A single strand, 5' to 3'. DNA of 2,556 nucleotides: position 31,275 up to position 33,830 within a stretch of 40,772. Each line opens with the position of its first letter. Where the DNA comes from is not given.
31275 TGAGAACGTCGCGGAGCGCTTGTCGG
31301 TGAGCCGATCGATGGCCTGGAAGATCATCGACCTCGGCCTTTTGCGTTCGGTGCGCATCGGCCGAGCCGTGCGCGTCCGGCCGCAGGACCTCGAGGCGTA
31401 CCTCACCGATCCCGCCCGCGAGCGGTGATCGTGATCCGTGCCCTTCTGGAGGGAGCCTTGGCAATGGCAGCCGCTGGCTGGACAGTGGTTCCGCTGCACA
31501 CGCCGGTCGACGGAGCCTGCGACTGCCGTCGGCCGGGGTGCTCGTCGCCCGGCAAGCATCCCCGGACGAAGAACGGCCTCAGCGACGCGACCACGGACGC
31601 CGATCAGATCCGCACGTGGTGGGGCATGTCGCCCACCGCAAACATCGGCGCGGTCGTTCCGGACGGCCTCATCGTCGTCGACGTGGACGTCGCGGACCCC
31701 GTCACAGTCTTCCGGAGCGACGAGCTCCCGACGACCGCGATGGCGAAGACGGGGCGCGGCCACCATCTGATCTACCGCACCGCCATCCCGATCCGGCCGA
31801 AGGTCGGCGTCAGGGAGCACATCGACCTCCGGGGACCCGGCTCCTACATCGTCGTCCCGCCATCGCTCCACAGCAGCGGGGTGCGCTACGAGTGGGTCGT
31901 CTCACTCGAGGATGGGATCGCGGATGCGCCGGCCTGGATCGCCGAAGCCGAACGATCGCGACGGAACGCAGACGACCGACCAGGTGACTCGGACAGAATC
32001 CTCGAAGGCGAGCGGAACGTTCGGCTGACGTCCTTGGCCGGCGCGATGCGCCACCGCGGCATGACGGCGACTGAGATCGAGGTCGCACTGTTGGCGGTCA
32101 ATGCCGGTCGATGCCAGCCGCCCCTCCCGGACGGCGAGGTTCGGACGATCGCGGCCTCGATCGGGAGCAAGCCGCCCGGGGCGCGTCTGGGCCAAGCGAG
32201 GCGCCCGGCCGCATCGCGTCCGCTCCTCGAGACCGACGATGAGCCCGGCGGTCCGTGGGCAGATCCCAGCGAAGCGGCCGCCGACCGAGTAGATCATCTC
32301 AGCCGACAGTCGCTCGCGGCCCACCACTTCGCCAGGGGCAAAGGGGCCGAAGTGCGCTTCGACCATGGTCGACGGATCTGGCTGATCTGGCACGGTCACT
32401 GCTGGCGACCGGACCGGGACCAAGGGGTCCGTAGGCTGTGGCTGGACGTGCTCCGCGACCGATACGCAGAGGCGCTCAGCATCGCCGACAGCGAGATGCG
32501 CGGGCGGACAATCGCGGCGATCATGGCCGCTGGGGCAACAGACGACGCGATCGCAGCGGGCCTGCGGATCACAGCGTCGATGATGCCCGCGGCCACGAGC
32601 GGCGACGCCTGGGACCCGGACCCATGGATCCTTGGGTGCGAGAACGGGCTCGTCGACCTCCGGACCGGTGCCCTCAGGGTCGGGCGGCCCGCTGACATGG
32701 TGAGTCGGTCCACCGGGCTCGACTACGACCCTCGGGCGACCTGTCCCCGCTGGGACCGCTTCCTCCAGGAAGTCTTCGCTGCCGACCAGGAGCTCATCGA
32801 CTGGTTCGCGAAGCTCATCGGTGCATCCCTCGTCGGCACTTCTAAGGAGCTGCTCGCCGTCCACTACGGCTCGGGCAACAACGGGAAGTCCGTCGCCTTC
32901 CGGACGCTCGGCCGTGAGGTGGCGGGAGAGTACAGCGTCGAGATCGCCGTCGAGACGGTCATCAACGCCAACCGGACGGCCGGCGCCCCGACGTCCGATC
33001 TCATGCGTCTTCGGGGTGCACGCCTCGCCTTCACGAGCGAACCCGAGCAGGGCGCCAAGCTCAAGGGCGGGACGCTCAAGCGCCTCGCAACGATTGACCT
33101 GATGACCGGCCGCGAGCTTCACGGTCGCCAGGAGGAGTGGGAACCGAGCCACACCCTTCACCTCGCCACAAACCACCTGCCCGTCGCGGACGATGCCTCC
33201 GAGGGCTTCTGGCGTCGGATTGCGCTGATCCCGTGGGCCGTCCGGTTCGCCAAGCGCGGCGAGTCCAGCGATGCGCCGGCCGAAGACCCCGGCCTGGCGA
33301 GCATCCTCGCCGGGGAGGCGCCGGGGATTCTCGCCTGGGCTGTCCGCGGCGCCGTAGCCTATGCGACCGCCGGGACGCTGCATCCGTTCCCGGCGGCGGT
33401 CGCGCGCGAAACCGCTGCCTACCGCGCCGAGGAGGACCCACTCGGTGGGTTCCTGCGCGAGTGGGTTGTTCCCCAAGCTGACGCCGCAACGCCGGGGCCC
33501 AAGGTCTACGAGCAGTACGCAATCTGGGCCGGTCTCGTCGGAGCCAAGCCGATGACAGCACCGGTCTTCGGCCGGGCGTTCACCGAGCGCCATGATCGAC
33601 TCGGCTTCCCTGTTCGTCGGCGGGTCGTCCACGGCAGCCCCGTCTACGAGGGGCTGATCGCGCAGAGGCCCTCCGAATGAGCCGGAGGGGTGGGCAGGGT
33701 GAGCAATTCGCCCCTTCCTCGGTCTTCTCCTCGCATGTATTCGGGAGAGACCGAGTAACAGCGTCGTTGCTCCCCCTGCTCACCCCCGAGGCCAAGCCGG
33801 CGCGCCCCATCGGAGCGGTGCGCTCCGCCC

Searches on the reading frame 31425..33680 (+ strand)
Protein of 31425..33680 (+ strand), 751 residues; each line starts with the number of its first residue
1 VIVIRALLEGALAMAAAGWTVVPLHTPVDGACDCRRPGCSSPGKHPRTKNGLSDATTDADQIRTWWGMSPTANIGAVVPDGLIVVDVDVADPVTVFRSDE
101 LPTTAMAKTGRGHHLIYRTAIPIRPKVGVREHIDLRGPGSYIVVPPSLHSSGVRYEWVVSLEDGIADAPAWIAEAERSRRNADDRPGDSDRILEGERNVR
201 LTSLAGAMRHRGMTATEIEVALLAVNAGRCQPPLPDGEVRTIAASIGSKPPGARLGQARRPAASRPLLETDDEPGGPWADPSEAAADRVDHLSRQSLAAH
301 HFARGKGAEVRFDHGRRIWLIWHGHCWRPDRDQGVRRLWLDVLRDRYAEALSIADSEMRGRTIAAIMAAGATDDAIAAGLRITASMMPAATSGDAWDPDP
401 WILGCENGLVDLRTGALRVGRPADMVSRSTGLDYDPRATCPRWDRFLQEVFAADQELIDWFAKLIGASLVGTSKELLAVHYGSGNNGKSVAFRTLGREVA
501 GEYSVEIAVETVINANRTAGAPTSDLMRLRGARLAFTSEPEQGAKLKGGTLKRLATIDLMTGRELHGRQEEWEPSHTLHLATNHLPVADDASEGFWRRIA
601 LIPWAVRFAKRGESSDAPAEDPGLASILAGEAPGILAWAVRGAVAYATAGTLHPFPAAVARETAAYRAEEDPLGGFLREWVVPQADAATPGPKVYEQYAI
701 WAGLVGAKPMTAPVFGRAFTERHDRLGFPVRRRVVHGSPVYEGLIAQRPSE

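Call 62: search_protein_families(library=phrogs, proteins=[window:31425-33680:+], max_evalue=0.001)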
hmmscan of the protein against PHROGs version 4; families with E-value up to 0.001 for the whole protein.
window:31425-33680:+ (751 aa): 14 families
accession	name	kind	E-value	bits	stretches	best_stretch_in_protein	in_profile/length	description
phrog_1156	-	DNA, RNA and nucleotide metabolism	4.2e-106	357.4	2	272-723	349-804/855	DNA primase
phrog_6088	-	DNA, RNA and nucleotide metabolism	4.3e-78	264.5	1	292-722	331-745/772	DNA primase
phrog_2478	-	DNA, RNA and nucleotide metabolism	7.9e-75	253.5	1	298-745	410-839/854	DNA polymerase/primase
phrog_1829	-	DNA, RNA and nucleotide metabolism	6.2e-68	230.6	1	299-725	330-739/772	DNA primase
phrog_1883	-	DNA, RNA and nucleotide metabolism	4.2e-52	178.5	2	378-702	394-709/756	DNA helicase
phrog_864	-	DNA, RNA and nucleotide metabolism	1.9e-45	156.8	1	392-737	280-614/1064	DNA primase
phrog_16950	-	DNA, RNA and nucleotide metabolism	5.4e-45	154.6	1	302-707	375-794/843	DNA primase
phrog_5852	-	DNA, RNA and nucleotide metabolism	6.8e-23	82.2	1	10-160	69-230/242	DNA polymerase/primase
phrog_7601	-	unknown function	5.6e-20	72.9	1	458-719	2-250/289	-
phrog_695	-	DNA, RNA and nucleotide metabolism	5.8e-19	69.3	1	44-249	30-267/704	DNA polymerase/primase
phrog_5177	-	DNA, RNA and nucleotide metabolism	1.9e-18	66.8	1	5-152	18-164/876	DNA polymerase/primase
phrog_3022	-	DNA, RNA and nucleotide metabolism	5e-16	59.3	1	11-180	5-187/788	DNA primase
phrog_16213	-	DNA, RNA and nucleotide metabolism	8e-09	35.3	1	402-694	315-595/732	DNA primase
phrog_906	-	DNA, RNA and nucleotide metabolism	2.3e-07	31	1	45-182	78-249/872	DNA polymerase/primase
